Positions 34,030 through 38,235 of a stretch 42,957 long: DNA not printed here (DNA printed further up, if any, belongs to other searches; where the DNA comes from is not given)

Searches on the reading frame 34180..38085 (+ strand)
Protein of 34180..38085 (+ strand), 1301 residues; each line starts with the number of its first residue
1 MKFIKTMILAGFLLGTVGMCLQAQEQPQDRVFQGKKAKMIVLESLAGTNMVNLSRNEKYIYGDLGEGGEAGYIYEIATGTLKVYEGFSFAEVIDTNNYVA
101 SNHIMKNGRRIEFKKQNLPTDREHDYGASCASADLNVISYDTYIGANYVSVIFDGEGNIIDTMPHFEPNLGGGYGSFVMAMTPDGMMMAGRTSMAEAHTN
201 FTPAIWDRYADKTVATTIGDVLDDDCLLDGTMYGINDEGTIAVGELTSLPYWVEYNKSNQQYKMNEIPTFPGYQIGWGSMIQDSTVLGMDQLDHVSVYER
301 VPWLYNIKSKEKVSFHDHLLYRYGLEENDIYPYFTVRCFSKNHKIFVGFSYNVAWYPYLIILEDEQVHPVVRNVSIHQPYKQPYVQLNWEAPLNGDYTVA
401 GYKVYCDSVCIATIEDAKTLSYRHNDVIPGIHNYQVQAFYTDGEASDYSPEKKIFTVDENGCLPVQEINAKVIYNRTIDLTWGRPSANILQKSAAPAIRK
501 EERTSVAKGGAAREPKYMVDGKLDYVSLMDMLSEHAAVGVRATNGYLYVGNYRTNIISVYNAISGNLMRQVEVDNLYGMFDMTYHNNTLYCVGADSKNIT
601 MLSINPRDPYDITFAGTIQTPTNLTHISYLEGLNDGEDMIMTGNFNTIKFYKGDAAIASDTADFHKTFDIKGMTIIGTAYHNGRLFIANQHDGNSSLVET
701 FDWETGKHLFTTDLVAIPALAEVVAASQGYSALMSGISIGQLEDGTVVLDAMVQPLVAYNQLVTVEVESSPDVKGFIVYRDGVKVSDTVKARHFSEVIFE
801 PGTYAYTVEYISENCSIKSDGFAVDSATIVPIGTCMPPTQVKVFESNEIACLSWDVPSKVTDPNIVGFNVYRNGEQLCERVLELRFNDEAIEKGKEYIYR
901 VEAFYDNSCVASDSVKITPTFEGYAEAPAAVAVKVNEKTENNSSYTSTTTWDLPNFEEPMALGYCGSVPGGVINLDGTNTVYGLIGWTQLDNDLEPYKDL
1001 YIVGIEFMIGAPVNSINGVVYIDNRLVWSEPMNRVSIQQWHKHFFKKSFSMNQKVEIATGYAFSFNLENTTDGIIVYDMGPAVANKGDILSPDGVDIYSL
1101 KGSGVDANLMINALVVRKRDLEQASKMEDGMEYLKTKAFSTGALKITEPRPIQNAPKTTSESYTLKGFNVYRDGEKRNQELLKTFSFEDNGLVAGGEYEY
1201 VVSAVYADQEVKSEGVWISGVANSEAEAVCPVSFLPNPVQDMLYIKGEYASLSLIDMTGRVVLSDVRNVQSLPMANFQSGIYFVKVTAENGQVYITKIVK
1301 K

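Call 23: search_protein_families(library=pfam, proteins=[window:34180-38085:+], max_evalue=0.00001)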
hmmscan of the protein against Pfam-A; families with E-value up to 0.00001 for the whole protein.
window:34180-38085:+ (1301 aa): 2 families
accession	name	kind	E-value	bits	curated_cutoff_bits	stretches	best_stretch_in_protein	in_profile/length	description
PF18370.7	RGI_lyase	-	7.9e-11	42.6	27.8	0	849-907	18-74/86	Rhamnogalacturonan I lyases beta-sheet domain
PF18962.6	Por_Secre_tail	-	8.1e-10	39.3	27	1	1236-1299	3-74/75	Secretion system C-terminal sorting domain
